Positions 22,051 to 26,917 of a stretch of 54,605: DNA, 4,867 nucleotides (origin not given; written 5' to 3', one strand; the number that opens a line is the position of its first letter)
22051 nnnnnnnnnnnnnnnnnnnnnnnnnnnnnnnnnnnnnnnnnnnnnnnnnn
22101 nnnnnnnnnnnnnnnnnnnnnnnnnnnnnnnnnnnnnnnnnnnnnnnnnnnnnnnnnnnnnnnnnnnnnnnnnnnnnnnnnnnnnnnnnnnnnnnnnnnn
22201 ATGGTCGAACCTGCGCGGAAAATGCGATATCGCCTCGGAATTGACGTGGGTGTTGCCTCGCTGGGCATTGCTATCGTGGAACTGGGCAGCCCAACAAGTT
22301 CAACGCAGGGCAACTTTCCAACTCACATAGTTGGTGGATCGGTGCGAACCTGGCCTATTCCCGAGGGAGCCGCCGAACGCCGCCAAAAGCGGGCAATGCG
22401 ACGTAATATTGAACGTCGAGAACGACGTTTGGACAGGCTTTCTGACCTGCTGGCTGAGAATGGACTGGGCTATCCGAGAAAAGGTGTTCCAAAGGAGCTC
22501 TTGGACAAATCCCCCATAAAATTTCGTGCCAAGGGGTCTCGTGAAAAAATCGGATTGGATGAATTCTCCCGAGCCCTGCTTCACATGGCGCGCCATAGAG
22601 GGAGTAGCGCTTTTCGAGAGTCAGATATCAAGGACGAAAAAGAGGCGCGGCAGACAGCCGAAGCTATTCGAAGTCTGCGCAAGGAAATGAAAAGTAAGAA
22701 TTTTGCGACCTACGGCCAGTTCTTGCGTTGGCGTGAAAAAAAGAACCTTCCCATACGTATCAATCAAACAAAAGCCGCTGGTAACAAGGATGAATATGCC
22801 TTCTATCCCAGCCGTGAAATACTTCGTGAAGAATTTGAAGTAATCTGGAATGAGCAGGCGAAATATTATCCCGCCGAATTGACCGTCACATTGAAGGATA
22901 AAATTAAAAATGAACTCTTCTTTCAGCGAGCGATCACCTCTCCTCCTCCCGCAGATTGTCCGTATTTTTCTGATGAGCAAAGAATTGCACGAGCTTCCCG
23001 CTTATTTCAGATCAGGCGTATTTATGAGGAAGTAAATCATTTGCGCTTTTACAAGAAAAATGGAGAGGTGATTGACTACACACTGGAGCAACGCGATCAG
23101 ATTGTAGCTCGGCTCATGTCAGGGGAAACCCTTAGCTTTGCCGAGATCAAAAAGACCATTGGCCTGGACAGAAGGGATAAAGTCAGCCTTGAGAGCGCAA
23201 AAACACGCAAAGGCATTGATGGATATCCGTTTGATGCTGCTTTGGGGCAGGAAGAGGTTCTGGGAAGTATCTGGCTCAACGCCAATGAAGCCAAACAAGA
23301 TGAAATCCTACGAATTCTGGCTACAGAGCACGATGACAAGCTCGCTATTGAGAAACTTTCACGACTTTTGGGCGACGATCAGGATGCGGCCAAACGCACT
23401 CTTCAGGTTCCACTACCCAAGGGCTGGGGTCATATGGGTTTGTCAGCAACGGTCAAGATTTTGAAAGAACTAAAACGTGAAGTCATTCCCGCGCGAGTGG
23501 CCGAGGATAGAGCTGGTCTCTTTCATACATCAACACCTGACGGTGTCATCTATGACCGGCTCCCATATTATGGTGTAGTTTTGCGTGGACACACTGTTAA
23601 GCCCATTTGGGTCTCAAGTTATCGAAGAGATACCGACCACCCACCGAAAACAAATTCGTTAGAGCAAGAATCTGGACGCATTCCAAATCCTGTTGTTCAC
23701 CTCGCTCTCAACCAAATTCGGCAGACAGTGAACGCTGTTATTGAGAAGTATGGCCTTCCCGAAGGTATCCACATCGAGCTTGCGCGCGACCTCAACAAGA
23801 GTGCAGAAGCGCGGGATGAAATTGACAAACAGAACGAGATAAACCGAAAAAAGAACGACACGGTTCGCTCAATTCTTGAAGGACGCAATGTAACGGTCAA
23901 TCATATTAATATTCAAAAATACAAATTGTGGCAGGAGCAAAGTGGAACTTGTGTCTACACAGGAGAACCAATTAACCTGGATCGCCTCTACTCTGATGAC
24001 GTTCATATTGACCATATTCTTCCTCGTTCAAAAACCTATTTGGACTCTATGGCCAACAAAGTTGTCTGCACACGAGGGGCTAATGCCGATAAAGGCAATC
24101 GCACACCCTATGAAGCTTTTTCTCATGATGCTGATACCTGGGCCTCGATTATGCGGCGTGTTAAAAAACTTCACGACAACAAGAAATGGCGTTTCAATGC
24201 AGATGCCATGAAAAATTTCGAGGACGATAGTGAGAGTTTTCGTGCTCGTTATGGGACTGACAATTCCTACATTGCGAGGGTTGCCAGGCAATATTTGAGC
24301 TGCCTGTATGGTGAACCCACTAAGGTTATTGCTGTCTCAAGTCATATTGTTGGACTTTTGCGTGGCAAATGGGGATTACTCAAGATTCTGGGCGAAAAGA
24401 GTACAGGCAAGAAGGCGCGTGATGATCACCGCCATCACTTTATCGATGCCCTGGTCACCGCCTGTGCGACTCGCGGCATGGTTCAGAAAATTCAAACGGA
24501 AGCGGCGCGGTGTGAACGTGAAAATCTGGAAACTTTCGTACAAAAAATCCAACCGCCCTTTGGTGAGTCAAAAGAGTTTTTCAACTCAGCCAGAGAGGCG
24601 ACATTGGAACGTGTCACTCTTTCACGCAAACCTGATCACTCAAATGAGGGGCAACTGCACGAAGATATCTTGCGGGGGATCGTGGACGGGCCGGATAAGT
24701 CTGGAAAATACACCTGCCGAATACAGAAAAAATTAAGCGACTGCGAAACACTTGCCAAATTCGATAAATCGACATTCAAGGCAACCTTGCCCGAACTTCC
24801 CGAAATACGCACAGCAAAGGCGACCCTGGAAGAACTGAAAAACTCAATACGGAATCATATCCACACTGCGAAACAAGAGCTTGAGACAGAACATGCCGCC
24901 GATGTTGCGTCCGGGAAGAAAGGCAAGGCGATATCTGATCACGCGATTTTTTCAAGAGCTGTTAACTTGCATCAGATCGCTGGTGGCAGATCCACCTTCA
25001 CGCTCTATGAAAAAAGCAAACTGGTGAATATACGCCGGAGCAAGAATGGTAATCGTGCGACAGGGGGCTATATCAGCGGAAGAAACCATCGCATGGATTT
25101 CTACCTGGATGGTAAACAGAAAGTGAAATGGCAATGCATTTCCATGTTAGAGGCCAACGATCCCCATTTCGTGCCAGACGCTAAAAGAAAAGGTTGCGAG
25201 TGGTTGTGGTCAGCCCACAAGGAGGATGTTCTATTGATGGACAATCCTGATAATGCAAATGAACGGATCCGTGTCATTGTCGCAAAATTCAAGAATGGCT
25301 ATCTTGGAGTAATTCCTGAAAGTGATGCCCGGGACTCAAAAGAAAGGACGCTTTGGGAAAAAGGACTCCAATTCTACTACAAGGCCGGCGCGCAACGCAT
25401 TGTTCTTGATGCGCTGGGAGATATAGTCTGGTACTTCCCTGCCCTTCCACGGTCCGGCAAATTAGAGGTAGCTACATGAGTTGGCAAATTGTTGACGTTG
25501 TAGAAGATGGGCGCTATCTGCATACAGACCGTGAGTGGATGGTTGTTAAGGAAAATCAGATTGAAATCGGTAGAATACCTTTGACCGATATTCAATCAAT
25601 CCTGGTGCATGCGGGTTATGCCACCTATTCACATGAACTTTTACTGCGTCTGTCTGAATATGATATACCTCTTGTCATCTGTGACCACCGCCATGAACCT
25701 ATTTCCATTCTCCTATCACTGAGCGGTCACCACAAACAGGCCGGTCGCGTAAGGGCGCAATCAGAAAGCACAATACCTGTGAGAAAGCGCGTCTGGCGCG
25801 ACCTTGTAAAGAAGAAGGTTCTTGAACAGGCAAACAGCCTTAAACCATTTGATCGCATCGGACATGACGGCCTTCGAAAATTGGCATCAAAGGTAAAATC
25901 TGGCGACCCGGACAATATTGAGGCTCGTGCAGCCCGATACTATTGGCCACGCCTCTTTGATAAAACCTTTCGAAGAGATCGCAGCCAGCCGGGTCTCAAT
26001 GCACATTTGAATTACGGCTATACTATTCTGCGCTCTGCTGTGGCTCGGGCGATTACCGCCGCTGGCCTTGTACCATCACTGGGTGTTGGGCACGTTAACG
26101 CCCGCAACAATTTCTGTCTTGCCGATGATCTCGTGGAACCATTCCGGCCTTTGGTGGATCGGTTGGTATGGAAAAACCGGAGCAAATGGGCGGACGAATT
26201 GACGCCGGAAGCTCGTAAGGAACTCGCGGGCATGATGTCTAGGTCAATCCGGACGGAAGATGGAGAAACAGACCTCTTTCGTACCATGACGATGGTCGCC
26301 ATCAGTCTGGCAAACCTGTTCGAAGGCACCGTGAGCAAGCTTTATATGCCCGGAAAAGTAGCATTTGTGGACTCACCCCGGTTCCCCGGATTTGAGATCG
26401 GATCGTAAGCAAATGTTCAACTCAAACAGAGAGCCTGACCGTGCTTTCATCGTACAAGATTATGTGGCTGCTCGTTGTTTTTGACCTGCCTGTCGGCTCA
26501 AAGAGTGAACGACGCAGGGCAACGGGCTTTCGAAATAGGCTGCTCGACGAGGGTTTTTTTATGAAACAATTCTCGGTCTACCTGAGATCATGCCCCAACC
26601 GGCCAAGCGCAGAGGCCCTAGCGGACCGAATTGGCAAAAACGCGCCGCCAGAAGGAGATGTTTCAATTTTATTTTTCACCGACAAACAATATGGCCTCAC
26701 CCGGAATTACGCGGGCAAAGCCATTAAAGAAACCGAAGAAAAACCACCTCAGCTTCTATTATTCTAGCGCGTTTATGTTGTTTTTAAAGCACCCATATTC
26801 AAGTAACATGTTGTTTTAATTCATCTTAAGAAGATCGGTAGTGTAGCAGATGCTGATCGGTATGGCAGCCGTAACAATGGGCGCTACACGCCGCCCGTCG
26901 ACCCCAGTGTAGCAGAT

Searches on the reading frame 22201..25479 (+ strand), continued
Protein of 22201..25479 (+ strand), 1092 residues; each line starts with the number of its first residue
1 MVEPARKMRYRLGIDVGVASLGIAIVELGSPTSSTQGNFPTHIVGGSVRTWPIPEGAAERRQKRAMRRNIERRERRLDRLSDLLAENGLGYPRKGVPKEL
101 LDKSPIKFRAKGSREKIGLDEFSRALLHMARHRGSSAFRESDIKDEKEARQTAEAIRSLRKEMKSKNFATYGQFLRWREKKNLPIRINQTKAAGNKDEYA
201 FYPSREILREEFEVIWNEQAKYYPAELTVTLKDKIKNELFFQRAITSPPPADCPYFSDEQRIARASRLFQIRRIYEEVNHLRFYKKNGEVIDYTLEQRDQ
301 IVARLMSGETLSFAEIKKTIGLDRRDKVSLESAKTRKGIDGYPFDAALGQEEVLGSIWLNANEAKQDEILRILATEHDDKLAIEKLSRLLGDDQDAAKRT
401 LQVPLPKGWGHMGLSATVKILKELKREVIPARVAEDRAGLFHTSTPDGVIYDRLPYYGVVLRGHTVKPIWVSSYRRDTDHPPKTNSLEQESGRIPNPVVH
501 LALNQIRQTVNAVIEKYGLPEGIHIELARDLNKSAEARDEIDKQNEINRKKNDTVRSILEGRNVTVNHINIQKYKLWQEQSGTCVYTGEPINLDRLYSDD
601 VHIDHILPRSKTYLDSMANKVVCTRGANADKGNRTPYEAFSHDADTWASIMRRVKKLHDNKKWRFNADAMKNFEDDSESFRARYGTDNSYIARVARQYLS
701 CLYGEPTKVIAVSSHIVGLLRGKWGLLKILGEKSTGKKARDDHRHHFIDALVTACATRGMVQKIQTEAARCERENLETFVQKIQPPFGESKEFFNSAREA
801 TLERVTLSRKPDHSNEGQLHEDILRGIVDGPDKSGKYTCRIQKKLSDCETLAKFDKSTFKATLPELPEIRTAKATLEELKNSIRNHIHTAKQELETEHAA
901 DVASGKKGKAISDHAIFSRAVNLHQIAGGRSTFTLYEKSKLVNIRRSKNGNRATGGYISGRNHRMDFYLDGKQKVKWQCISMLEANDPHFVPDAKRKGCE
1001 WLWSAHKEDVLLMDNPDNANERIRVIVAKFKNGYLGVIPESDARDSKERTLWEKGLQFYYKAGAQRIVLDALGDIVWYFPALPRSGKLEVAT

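Call 29: find_encoding_contigs(protein=P0015, flank=6000, max_places=1)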
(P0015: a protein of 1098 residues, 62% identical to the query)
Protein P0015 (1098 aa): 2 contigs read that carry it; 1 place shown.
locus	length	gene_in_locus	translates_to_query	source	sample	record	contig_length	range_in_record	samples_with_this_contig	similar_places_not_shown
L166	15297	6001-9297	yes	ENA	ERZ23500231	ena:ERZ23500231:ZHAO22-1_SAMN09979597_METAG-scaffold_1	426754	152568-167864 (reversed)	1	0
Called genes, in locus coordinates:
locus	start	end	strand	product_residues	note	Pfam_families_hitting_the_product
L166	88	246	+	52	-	-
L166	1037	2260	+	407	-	PF13356:Arm-DNA-bind_3, PF22022:Phage_int_M, PF00589:Phage_integrase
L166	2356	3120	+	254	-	PF20109:Trans_reg_dom, PF10074:RovC_DNA-bd (faint)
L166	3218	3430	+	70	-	PF05930:Phage_AlpA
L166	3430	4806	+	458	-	PF13148:DUF3987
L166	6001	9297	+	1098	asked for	PF13395:HNH_4, PF18541:RuvC_III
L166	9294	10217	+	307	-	PF01867:Cas_Cas1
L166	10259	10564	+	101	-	PF09827:CRISPR_Cas2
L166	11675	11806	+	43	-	-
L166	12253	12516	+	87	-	-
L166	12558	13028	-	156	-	-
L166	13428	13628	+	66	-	-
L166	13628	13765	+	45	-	-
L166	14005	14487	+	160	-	PF00829:Ribosomal_L21p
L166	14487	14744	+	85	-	PF01016:Ribosomal_L27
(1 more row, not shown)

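Call 30: find_encoding_contigs(protein=P0020, flank=6000, max_places=1)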
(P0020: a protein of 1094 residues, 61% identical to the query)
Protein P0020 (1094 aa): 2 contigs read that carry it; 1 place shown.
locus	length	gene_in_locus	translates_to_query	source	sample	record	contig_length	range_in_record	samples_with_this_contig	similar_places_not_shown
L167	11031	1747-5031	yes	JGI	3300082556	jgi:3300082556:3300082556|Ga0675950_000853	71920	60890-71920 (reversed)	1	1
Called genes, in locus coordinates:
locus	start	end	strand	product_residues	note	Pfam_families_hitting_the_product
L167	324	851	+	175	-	PF13229:Beta_helix (faint)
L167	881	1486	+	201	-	-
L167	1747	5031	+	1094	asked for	PF18470:Cas9_a (weak), PF13395:HNH_4, PF18541:RuvC_III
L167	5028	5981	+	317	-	PF01867:Cas_Cas1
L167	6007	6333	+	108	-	PF09827:CRISPR_Cas2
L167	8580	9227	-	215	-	PF01209:Ubie_methyltran, PF13489:Methyltransf_23, PF13847:Methyltransf_31, PF08241:Methyltransf_11, PF08242:Methyltransf_12, PF13649:Methyltransf_25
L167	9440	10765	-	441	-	PF00733:Asn_synthase (weak), PF03054:tRNA_Me_trans, PF20259:tRNA_Me_trans_M, PF20258:tRNA_Me_trans_C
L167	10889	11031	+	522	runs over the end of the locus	PF02120:Flg_hook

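Call 31: find_encoding_contigs(protein=P0021, flank=6000, max_places=1)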
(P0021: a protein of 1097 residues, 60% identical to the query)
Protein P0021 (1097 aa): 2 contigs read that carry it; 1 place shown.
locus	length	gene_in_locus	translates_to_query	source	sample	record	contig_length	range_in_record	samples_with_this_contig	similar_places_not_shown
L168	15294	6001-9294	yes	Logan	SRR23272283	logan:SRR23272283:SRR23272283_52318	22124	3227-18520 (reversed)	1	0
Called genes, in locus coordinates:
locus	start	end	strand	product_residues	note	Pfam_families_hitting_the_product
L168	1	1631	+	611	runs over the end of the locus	PF03235:GmrSD_N, PF07510:GmrSD_C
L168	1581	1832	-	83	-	-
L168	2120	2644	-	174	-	-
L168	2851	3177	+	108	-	PF13619:KTSC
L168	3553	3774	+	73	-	-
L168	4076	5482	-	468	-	PF00929:RNase_T, PF26016:ExoI_C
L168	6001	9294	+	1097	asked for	PF13395:HNH_4, PF18541:RuvC_III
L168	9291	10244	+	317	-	PF01867:Cas_Cas1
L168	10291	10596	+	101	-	PF09827:CRISPR_Cas2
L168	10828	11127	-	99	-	-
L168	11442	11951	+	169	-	-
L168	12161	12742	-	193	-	PF00239:Resolvase, PF02796:HTH_7 (weak)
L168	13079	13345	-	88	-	-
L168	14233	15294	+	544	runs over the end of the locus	PF06048:DUF927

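Call 32: find_encoding_contigs(protein=P0023, flank=6000, max_places=1)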
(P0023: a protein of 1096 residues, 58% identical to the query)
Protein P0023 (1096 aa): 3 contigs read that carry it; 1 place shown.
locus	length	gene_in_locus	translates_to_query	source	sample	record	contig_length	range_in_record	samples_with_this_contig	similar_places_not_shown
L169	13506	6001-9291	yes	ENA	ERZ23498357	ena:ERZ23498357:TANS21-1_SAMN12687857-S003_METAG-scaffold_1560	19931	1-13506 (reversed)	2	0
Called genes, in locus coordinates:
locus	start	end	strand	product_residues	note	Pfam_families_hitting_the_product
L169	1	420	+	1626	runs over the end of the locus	PF13156:Mrr_cat_2, PF00270:DEAD, PF04851:ResIII, PF00271:Helicase_C (weak), PF22240:ISP_coupler, PF02384:N6_Mtase (weak), PF18135:Type_ISP_C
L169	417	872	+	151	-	-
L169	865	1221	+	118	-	PF08006:HAAS_TM (weak)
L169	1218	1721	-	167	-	-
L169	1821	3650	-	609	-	PF01935:DUF87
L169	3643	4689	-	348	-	PF13289:SIR2_2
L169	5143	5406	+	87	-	-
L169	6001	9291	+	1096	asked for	PF18470:Cas9_a, PF13395:HNH_4, PF18541:RuvC_III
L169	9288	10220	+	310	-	PF01867:Cas_Cas1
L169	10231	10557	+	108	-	PF09827:CRISPR_Cas2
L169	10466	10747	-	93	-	-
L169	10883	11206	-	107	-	-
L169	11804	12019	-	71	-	-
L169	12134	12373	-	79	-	-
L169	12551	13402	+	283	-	-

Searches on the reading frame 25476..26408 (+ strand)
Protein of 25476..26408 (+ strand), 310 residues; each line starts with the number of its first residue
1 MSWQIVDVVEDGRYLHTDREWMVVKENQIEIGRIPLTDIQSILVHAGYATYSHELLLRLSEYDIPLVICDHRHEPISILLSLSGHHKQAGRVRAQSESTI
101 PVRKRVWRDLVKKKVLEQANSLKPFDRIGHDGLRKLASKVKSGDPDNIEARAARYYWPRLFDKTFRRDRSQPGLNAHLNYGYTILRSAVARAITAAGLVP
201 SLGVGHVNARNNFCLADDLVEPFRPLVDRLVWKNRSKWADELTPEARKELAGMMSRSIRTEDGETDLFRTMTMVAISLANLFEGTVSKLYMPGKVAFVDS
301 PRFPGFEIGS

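Call 13: search_protein_families(library=ncbifam, proteins=[window:25476-26408:+])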
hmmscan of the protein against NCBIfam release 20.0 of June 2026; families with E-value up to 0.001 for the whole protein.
window:25476-26408:+ (310 aa): 9 families
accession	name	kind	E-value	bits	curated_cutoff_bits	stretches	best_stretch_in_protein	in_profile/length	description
TIGR03639.1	cas1_NMENI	exception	4.7e-78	262.3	120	1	3-277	1-276/278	type II CRISPR-associated endonuclease Cas1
TIGR00287.1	cas1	equivalog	1.5e-28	99.9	71.7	1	8-255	4-286/327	CRISPR-associated endonuclease Cas1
TIGR03640.1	cas1_DVULG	exception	6.7e-16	58.4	385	2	170-232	196-259/340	type I-C CRISPR-associated endonuclease Cas1c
TIGR04093.1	cas1_CYANO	exception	3.7e-14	52.4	385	1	17-229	15-250/334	type I-D CRISPR-associated endonuclease Cas1d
NF049935.1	cas4g_cas1g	exception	4.4e-14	51.9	560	1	5-227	216-459/546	CRISPR-associated endonuclease Cas4g/Cas1g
TIGR03983.1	cas1_MYXAN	equivalog_domain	3.3e-10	39.4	358.05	1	172-239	204-274/347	type I-MYXAN CRISPR-associated endonuclease Cas1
TIGR03641.1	cas1_HMARI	exception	1.4e-07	31.1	304.1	1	25-232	20-243/324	type I-B CRISPR-associated endonuclease Cas1b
TIGR04329.1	cas1_PREFRAN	exception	1.9e-07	30.5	300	1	9-234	12-249/317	type V CRISPR-associated endonuclease Cas1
TIGR03638.1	cas1_ECOLI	exception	0.00016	21.1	215.6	1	18-215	24-213/269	type I-E CRISPR-associated endonuclease Cas1e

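Call 14: search_protein_families(library=pfam, proteins=[window:25476-26408:+])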
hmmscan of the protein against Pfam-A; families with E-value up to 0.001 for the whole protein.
window:25476-26408:+ (310 aa): 1 family
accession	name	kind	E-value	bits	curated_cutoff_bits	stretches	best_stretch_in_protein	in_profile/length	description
PF01867.21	Cas_Cas1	-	7.1e-31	107.8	22.3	1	8-233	3-248/283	CRISPR associated protein Cas1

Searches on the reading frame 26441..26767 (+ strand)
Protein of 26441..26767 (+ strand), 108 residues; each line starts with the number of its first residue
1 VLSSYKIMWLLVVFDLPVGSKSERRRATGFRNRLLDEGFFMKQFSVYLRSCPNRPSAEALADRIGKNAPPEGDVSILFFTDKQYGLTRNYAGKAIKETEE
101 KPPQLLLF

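Call 13: search_protein_families(library=ncbifam, proteins=[window:26441-26767:+])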
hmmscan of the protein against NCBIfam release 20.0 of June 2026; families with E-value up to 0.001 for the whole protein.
window:26441-26767:+ (108 aa): 1 family
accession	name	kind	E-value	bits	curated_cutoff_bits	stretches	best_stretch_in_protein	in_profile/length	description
TIGR01573.1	cas2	equivalog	2.4e-18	66.2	24.5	1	8-100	1-90/96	CRISPR-associated endonuclease Cas2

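Call 14: search_protein_families(library=pfam, proteins=[window:26441-26767:+])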
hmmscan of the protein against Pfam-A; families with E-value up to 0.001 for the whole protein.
window:26441-26767:+ (108 aa): 2 families
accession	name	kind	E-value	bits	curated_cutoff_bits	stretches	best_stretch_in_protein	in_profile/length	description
PF09827.14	CRISPR_Cas2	-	2.2e-16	60.2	23.8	1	8-84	1-71/74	CRISPR associated protein Cas2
PF20803.2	PaaX_M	-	0.00032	21.2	24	1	8-65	7-61/83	PaaX protein central Cas2-like domain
